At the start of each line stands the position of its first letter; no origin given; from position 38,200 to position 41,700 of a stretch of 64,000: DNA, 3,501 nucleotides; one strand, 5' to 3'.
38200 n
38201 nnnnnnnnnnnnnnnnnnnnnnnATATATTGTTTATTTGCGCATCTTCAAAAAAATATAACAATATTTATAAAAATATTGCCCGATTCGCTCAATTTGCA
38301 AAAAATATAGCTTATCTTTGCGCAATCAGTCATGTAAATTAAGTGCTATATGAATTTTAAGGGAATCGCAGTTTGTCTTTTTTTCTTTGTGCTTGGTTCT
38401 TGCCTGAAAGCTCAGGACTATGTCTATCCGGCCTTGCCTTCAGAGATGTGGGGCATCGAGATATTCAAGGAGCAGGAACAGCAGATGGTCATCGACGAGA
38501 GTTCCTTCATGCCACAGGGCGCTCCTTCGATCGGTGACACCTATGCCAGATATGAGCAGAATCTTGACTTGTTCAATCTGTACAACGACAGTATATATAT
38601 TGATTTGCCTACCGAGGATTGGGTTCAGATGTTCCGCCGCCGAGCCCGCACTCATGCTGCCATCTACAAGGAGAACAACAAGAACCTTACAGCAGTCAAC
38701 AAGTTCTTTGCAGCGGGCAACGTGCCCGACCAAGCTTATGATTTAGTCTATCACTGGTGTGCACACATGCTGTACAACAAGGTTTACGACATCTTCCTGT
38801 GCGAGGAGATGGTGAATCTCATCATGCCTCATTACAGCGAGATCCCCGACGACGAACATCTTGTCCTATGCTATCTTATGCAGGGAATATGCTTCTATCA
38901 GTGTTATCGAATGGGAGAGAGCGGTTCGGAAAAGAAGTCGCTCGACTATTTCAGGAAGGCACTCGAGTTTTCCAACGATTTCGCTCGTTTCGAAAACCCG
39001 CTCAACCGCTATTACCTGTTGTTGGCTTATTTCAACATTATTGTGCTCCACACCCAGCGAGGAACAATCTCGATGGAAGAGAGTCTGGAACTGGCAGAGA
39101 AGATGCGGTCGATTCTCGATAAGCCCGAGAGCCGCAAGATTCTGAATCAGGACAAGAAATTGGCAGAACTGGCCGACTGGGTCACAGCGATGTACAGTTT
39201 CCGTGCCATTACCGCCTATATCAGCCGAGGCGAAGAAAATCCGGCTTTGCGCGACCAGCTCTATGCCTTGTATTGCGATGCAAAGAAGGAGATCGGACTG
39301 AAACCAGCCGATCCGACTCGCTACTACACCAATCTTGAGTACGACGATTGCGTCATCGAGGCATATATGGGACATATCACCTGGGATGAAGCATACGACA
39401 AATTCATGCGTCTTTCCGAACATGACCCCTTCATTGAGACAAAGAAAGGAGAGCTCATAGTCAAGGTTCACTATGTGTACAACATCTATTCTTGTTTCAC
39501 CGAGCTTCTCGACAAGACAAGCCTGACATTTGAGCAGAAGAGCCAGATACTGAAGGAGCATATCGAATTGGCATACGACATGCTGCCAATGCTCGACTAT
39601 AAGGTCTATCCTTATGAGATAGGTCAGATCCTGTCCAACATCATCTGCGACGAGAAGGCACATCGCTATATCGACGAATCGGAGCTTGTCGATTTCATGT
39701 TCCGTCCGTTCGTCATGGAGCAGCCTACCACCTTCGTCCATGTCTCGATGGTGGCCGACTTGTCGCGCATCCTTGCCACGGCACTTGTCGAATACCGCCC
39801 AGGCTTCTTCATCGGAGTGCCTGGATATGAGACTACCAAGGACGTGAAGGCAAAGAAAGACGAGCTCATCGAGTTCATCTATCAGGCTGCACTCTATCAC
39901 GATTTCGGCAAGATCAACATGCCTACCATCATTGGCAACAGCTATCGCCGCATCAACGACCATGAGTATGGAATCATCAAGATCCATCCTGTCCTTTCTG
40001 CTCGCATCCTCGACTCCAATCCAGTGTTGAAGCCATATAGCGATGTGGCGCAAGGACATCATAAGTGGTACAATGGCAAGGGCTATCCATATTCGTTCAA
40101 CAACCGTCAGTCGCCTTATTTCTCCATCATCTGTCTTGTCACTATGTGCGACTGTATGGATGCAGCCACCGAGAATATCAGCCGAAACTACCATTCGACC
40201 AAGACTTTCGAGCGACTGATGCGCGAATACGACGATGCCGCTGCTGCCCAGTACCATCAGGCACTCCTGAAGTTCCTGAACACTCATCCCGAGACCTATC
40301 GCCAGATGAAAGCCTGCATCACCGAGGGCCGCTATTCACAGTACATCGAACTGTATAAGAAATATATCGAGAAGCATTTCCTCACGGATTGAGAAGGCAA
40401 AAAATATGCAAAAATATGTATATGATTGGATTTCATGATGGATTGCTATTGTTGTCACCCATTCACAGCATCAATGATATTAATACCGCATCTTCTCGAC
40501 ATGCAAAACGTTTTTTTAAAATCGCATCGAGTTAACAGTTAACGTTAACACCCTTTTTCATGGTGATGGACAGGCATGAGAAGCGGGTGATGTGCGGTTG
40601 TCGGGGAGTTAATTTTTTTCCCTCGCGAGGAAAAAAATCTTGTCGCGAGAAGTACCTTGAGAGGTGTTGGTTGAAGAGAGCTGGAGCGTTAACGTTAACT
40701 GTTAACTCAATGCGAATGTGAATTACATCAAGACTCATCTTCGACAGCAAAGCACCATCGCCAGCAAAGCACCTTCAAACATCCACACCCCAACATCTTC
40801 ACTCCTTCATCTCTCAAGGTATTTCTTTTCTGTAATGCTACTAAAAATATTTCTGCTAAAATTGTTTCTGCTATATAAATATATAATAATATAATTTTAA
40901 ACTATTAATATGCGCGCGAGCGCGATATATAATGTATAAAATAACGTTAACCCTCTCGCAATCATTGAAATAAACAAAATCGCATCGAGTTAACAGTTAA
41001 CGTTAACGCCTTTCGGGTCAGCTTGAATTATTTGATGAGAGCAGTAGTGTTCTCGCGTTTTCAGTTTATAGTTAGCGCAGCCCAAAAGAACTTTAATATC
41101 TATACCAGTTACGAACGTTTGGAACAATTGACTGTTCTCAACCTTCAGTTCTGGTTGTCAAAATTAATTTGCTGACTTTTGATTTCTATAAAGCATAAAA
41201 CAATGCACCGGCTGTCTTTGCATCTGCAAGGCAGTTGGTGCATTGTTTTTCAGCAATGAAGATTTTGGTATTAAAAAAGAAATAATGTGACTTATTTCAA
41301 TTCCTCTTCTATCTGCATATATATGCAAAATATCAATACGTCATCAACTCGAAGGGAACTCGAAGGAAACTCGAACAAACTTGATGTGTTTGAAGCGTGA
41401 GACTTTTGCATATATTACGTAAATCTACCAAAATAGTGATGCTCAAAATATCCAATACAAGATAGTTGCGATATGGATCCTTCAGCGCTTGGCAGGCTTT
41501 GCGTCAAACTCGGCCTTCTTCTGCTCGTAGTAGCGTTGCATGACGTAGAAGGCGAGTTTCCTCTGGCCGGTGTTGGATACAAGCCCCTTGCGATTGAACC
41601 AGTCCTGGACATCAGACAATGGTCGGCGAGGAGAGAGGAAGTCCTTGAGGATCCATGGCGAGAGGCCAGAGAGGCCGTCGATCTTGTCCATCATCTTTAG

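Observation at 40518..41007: Three copies of a 28-32 bp GTTAAC-rich repeat in direct-inverted-direct order: candidate invertible/shufflon segment or MITE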

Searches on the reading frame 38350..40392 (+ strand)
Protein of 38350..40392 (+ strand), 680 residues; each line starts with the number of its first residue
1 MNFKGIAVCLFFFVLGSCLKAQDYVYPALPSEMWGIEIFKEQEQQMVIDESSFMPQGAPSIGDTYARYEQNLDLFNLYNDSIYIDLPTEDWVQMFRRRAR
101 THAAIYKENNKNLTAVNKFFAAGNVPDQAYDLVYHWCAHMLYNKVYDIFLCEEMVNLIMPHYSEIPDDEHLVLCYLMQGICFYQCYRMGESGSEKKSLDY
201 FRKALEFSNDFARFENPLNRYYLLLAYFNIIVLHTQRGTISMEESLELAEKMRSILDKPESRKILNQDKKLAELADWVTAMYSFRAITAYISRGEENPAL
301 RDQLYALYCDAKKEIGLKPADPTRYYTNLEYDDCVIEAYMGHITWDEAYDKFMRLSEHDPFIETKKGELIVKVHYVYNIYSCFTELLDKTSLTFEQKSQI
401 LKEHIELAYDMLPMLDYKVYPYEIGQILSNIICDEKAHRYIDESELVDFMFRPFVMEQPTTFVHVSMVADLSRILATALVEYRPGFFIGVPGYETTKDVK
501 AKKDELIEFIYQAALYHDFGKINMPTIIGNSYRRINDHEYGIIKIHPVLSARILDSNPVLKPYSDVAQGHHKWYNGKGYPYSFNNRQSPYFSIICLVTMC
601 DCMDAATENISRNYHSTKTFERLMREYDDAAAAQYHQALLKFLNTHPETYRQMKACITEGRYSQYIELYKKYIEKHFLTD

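Call 8: search_protein_families(library=pfam, proteins=[window:38350-40392:+])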
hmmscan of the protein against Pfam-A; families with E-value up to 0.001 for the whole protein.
window:38350-40392:+ (680 aa): 2 families
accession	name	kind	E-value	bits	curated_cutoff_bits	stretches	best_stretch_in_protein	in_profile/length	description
PF13487.12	HD_5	-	4.5e-11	43.2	27.2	1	510-587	42-122/170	HD domain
PF01966.28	HD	-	1.2e-05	25.9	22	1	464-580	4-93/116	HD domain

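Call 25: find_encoding_contigs(protein=window:38350-40392:+, flank=4000, max_places=10)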
Protein window:38350-40392:+ (680 aa): no gene with exactly this product is on record in the collection.

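Call 26: find_homologous_proteins(query=window:38350-40392:+, max_evalue=1e-50)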
Query window:38350-40392:+ (680 aa): 24 proteins with E <= 1e-50 among 8000 candidates.
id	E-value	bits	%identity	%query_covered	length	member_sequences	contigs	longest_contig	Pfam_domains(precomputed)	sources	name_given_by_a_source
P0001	0.0e+0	1567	99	100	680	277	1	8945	PF13487.13,PF01966.29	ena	-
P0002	6.0e-274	929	58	96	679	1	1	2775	PF13487.13,PF01966.29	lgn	-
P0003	6.4e-222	757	49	99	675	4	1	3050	-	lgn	-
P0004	1.6e-206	706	44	98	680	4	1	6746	PF13487.13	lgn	-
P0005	8.7e-206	704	45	96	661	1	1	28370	PF13487.13,PF01966.29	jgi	-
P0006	1.2e-202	693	44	97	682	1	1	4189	PF13487.13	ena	-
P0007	1.5e-202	693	46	98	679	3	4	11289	PF13487.13,PF01966.29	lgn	-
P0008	9.2e-201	687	45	97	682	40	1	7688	PF13487.13,PF01966.29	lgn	-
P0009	1.9e-200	686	44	99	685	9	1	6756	PF13487.13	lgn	-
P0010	1.5e-198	680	44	96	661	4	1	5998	PF13487.13,PF01966.29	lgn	-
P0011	4.6e-198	678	44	97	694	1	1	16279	PF13487.13,PF01966.29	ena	-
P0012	8.1e-198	677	44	97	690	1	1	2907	PF13487.13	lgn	-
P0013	1.8e-197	676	44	98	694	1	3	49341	PF13487.13,PF01966.29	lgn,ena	-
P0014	4.5e-196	671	44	98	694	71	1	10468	PF13487.13,PF01966.29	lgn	-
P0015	3.1e-195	669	44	96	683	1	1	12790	PF13487.13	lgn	-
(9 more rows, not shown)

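Call 27: find_encoding_contigs(protein=P0001, flank=4000, max_places=10)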
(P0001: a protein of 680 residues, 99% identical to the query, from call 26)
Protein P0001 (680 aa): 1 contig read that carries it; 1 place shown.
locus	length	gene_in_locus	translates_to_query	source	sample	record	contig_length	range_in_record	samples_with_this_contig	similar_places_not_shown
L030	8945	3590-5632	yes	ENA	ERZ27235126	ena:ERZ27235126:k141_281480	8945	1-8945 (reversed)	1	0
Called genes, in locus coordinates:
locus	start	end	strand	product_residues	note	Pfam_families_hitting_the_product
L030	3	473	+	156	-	?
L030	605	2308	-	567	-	PF04616:Glyco_hydro_43, PF17851:GH43_C2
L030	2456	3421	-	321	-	PF04041:Glyco_hydro_130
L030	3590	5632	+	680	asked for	PF01966:HD (faint), PF13487:HD_5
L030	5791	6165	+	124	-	-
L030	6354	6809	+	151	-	PF00665:rve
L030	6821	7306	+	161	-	-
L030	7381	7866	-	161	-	-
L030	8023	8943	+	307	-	?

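Call 28: list_cluster_members(proteins=[P0001])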
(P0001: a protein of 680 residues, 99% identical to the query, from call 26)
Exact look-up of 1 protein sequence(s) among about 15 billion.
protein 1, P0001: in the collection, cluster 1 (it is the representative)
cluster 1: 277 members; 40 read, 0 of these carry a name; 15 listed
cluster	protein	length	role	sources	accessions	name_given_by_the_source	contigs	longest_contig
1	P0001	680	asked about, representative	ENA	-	-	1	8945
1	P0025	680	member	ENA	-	-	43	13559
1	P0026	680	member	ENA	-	-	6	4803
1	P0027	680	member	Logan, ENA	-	-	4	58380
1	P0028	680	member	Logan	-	-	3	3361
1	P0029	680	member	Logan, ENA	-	-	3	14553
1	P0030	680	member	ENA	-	-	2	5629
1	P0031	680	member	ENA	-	-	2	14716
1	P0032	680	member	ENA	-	-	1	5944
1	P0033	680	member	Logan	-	-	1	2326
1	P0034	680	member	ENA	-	-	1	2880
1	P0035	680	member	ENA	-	-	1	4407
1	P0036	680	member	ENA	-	-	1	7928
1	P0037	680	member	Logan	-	-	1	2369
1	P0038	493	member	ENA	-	-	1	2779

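Call 29: find_encoding_contigs(protein=P0025, flank=3500, max_places=10)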
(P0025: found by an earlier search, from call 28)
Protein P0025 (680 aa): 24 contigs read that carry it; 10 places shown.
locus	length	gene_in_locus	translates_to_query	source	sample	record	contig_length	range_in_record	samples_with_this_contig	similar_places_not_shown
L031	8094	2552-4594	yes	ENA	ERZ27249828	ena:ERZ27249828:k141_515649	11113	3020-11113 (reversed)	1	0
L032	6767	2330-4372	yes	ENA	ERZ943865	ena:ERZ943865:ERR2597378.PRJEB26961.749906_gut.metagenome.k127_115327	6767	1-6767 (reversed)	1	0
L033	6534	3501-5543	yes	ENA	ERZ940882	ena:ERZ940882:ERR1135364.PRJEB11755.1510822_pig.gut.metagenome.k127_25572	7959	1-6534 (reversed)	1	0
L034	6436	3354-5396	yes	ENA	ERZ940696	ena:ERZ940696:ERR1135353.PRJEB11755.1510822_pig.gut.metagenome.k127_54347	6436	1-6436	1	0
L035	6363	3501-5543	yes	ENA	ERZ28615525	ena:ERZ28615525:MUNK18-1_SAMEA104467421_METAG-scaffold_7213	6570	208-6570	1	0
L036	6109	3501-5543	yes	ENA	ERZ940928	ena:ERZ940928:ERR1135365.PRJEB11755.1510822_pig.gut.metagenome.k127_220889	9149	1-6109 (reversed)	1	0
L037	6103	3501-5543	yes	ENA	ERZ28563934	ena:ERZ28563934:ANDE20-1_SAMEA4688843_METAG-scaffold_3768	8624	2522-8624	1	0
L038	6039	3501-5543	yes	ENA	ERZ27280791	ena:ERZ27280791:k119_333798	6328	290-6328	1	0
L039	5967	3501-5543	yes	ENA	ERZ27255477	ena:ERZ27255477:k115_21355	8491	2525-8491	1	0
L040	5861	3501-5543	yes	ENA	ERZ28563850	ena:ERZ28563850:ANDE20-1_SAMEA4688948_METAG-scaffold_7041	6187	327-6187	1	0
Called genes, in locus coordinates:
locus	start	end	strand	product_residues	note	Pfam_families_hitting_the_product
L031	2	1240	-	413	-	?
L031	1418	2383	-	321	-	PF04041:Glyco_hydro_130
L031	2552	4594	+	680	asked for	PF01966:HD (faint), PF13487:HD_5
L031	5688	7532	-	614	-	PF02837:Glyco_hydro_2_N, PF22666:Glyco_hydro_2_N2, PF02836:Glyco_hydro_2_C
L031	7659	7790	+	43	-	-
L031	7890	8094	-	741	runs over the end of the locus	PF16875:Glyco_hydro_36N, PF02065:Melibiase, PF02638:GHL10 (faint), PF16874:Glyco_hydro_36C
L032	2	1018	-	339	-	?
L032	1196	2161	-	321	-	PF04041:Glyco_hydro_130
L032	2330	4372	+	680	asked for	PF01966:HD (faint), PF13487:HD_5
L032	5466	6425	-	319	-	PF02836:Glyco_hydro_2_C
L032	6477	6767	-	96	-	?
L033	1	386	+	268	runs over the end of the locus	PF18922:DUF5672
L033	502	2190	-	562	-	PF04616:Glyco_hydro_43, PF17851:GH43_C2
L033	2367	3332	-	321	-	PF04041:Glyco_hydro_130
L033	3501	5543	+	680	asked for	PF01966:HD (faint), PF13487:HD_5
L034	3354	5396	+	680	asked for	PF01966:HD (faint), PF13487:HD_5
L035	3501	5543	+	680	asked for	PF01966:HD (faint), PF13487:HD_5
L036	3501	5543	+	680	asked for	PF01966:HD (faint), PF13487:HD_5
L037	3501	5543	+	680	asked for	PF01966:HD (faint), PF13487:HD_5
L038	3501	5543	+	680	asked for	PF01966:HD (faint), PF13487:HD_5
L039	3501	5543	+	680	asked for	PF01966:HD (faint), PF13487:HD_5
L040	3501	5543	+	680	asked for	PF01966:HD (faint), PF13487:HD_5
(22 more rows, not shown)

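Call 30: find_encoding_contigs(protein=P0027, flank=3500, max_places=6)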
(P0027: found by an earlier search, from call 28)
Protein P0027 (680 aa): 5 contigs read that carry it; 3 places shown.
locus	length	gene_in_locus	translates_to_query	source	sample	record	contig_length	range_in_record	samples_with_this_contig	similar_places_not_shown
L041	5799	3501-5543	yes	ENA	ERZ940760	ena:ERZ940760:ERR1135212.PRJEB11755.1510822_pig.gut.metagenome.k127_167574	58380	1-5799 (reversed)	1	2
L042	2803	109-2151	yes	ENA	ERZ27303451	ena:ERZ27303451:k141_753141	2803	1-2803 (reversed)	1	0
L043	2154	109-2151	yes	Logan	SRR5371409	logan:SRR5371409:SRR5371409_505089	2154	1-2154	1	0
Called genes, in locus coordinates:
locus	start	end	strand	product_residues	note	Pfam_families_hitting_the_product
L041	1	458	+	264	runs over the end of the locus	PF18922:DUF5672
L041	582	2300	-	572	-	PF04616:Glyco_hydro_43, PF17851:GH43_C2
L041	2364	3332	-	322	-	PF04041:Glyco_hydro_130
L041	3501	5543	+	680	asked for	PF01966:HD (faint), PF13487:HD_5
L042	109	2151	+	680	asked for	PF01966:HD (faint), PF13487:HD_5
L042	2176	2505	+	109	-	-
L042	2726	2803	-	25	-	?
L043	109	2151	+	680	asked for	PF01966:HD (faint), PF13487:HD_5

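Call 79: find_encoding_contigs(protein=P0029, flank=3000, max_places=6)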
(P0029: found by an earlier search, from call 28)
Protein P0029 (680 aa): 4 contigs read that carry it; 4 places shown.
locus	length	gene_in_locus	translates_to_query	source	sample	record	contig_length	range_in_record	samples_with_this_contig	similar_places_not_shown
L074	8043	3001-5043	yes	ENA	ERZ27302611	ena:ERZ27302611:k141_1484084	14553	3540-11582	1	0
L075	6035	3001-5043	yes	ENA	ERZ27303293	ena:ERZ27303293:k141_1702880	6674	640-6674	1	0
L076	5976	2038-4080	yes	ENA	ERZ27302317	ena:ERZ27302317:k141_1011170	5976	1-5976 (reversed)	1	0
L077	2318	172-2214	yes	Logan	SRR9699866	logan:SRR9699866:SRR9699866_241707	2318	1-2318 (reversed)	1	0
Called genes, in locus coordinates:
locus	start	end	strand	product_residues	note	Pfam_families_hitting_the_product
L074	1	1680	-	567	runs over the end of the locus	PF04616:Glyco_hydro_43, PF17851:GH43_C2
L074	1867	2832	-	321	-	PF04041:Glyco_hydro_130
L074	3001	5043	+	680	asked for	PF01966:HD (faint), PF13487:HD_5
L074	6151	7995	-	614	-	PF02837:Glyco_hydro_2_N, PF22666:Glyco_hydro_2_N2, PF02836:Glyco_hydro_2_C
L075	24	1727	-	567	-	PF04616:Glyco_hydro_43, PF17851:GH43_C2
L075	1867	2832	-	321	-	PF04041:Glyco_hydro_130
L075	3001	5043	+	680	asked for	PF01966:HD (faint), PF13487:HD_5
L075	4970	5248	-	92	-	-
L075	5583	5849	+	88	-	-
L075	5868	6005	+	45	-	-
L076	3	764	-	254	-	?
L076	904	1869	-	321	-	PF04041:Glyco_hydro_130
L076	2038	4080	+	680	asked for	PF01966:HD (faint), PF13487:HD_5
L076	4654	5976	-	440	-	?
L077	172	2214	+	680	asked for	PF01966:HD (faint), PF13487:HD_5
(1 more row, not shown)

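Call 80: find_encoding_contigs(protein=P0031, flank=3000, max_places=6)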
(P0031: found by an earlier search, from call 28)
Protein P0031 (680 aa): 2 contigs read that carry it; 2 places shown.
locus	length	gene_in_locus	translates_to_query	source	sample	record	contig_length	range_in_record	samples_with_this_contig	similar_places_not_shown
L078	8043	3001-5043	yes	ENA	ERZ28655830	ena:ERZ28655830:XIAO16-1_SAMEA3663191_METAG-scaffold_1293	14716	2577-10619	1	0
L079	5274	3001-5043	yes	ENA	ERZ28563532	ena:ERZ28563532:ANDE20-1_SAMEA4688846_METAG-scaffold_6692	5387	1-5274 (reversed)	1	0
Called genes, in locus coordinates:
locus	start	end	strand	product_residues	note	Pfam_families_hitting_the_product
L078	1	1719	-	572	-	PF04616:Glyco_hydro_43, PF17851:GH43_C2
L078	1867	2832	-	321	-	PF04041:Glyco_hydro_130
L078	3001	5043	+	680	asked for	PF01966:HD (faint), PF13487:HD_5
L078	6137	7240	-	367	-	PF02836:Glyco_hydro_2_C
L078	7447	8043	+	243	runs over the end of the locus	-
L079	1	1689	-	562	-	PF04616:Glyco_hydro_43, PF17851:GH43_C2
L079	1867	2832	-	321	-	PF04041:Glyco_hydro_130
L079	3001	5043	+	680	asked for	PF01966:HD (faint), PF13487:HD_5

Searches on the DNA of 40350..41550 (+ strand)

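Call 10: search_rna_families(source=window, start=40350, end=41550, threshold=evalue, max_evalue=10)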
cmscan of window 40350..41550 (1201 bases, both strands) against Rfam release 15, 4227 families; matches with E-value up to 10: 10.
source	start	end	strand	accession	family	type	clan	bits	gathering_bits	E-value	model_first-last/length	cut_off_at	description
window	41192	41253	+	RF03177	mir-2067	Gene; miRNA;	-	20.5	70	0.4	1-72/72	no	mir-2067 microRNA precursor family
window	41200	41246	+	RF00839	mir-452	Gene; miRNA;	-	19.5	70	1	1-85/85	no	mir-452 microRNA precursor family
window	41196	41250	+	RF04120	MIR5998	Gene; miRNA;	-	18.8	180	0.3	1-173/173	no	MIR5998 microRNA precursor family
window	41197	41249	+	RF03765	mir-2059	Gene; miRNA;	-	18.8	90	1.3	8-61/68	no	mir-2059 microRNA precursor family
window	40964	40996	+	RF01359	CRISPR-DR46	Gene; CRISPR;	-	18.2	50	9.9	1-38/38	no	CRISPR RNA direct repeat element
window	41196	41252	+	RF03716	mir-7131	Gene; miRNA;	-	18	74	1.8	1-84/84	no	mir-7131 microRNA precursor family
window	41197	41251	+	RF03919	mir-1540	Gene; miRNA;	-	17.5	90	1.8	1-59/59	no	mir-1540 microRNA precursor family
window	41195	41251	+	RF00972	mir-651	Gene; miRNA;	-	16.6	106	5.3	1-86/86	no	mir-651 microRNA precursor family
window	40407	40498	-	RF01515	Afu_514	Gene; snRNA; snoRNA; CD-box;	-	14.6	39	6.7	1-106/106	no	A. fumigatus snoRNA Afu_514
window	40555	40592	-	RF02763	IsrM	Gene; sRNA;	-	9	376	9.6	166-204/329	no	IsrM sRNA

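Call 54: search_dna_similar(query=window:40505-41030:+, collection=plasmids, mode=distant, max_evalue=0.001)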
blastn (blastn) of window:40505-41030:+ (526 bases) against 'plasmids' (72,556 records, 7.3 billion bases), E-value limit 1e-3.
No match.

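Call 55: search_dna_similar(query=window:40505-41030:+, collection=phages, mode=distant, max_evalue=0.001)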
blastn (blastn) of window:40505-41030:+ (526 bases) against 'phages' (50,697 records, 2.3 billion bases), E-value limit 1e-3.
No match.
